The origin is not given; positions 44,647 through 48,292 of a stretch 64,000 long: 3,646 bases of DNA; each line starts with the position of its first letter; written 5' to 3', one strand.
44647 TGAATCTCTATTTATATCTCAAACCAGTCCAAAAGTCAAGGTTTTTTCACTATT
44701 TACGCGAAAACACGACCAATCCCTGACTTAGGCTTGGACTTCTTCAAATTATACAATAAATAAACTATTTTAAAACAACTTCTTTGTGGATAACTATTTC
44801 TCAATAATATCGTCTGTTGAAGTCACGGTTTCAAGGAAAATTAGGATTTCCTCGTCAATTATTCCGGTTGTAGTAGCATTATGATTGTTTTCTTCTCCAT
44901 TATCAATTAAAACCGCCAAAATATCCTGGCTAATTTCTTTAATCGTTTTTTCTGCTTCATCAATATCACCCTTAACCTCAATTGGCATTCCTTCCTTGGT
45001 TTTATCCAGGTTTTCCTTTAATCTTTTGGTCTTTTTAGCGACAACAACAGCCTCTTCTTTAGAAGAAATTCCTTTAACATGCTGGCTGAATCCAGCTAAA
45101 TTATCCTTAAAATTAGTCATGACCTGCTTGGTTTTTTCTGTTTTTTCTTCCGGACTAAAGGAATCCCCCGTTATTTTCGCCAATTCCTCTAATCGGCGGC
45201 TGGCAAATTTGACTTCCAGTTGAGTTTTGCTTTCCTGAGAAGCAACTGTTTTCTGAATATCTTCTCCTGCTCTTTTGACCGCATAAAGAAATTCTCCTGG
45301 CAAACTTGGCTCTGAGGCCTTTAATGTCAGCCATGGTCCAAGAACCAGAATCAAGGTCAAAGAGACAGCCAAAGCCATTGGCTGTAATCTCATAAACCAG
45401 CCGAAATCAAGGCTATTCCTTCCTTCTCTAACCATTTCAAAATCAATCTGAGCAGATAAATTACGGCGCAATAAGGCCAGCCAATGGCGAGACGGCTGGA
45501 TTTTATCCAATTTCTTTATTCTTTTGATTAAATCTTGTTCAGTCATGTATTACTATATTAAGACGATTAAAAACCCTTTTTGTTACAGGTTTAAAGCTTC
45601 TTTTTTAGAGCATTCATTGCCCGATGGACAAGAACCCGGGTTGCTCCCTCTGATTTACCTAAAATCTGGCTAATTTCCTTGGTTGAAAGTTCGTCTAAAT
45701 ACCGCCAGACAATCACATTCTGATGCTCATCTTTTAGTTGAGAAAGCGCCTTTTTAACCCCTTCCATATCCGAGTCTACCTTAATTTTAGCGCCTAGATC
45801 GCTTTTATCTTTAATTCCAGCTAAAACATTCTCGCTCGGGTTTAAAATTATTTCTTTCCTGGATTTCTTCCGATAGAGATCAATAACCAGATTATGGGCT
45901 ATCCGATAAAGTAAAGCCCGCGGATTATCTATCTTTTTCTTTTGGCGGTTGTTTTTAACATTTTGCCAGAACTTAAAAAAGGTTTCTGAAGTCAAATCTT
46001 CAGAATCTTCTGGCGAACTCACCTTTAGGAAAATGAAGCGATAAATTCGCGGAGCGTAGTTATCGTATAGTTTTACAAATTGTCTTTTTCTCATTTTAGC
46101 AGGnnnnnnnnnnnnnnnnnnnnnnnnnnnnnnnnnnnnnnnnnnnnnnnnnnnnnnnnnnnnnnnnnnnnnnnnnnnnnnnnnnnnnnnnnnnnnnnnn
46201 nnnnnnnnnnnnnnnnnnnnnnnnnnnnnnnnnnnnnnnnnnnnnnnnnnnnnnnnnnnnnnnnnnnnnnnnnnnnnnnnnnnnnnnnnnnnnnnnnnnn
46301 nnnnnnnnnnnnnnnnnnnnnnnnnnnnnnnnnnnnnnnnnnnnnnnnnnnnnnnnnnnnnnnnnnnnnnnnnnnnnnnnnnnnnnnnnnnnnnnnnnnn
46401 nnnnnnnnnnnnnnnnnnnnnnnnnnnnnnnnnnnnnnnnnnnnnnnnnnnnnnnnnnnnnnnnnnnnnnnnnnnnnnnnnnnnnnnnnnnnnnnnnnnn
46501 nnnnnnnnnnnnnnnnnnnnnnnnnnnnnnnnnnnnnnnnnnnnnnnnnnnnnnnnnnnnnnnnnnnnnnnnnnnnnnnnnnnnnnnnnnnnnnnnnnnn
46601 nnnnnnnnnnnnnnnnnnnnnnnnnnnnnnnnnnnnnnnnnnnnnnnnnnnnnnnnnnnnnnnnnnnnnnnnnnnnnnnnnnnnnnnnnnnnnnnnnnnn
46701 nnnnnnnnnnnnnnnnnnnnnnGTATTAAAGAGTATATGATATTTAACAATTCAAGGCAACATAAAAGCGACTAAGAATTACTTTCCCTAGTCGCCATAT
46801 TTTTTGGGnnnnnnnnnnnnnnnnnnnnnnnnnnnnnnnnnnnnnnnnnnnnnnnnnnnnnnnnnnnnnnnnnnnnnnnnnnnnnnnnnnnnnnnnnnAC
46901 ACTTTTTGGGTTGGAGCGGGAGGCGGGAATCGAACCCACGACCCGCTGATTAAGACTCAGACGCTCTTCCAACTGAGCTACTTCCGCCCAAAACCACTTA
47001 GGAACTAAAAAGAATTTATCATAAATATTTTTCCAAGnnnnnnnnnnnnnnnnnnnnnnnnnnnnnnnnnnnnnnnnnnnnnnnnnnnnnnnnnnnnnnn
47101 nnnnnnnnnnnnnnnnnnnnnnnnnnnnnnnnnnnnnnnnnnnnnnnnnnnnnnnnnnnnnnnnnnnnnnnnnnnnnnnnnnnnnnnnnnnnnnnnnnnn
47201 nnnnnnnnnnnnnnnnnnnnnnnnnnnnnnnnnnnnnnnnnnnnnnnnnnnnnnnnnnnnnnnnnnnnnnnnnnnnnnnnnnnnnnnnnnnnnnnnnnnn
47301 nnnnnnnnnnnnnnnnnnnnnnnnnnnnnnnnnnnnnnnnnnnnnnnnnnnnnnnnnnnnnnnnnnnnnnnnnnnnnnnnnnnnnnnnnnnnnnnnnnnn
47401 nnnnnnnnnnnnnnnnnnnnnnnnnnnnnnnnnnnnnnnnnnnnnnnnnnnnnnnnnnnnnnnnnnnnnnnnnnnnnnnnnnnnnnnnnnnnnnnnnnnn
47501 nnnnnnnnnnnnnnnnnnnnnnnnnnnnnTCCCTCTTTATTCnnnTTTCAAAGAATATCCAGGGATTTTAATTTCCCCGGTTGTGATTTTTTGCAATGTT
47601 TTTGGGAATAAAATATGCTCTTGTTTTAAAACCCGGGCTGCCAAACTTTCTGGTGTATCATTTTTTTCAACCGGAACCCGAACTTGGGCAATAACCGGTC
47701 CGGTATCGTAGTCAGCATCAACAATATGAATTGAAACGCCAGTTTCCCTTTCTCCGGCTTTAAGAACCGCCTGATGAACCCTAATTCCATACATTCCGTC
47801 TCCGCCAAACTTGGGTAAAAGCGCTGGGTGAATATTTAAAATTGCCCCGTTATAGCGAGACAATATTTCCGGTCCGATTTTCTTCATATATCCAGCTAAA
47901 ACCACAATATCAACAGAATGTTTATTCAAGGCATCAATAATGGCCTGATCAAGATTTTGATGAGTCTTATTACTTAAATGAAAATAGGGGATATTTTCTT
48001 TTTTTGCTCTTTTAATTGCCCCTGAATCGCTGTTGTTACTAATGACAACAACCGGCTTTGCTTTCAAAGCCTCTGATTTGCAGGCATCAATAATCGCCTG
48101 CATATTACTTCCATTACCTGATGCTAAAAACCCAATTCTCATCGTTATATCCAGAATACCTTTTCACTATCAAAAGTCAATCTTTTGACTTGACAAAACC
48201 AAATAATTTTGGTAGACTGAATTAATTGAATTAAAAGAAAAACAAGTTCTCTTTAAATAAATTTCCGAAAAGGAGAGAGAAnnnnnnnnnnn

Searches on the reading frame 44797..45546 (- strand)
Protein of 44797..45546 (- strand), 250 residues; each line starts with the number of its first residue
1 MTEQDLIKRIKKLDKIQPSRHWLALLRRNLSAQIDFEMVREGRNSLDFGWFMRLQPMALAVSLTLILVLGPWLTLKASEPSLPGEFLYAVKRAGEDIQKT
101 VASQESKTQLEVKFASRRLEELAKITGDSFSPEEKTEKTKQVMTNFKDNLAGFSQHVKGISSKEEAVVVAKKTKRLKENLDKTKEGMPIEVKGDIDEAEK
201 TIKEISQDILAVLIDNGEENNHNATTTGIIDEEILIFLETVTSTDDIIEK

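Call 6: search_protein_families(library=pfam, proteins=[window:44797-45546:-])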
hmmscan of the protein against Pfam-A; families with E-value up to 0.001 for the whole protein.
window:44797-45546:- (250 aa): 1 family
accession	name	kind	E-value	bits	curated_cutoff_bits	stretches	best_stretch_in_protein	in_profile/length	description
PF18915.5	DUF5667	-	9e-10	39.3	27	1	82-188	3-97/99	Domain of unknown function (DUF5667)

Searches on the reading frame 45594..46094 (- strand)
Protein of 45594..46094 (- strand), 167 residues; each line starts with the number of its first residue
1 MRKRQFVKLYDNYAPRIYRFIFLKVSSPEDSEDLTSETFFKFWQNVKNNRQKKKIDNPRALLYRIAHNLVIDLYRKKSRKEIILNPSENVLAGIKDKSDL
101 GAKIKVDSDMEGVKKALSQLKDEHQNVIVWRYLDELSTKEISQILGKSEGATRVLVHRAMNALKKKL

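Call 6: search_protein_families(library=pfam, proteins=[window:45594-46094:-])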
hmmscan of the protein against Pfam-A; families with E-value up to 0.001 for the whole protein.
window:45594-46094:- (167 aa): 3 families
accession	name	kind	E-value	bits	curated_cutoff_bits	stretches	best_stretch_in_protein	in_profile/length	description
PF04542.20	Sigma70_r2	-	5e-14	52.3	24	1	9-79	1-70/71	Sigma-70 region 2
PF04545.22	Sigma70_r4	-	5.1e-13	48.8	24.1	1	116-165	1-50/50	Sigma-70, region 4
PF08281.18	Sigma70_r4_2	-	1.8e-11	44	25.7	1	113-163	4-54/54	Sigma-70, region 4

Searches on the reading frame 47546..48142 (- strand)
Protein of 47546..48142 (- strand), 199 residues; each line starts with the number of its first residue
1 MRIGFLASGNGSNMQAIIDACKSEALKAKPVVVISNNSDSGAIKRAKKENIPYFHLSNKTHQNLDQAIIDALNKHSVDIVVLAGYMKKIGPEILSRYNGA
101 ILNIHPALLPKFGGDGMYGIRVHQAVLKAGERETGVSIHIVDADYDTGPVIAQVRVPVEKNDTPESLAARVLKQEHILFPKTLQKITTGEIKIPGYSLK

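Call 6: search_protein_families(library=pfam, proteins=[window:47546-48142:-])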
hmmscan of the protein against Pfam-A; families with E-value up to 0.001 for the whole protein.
window:47546-48142:- (199 aa): 1 family
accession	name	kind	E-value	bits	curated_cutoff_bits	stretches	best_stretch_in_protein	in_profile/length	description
PF00551.24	Formyl_trans_N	-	1.3e-52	178.6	26.1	1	1-183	1-181/181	Formyl transferase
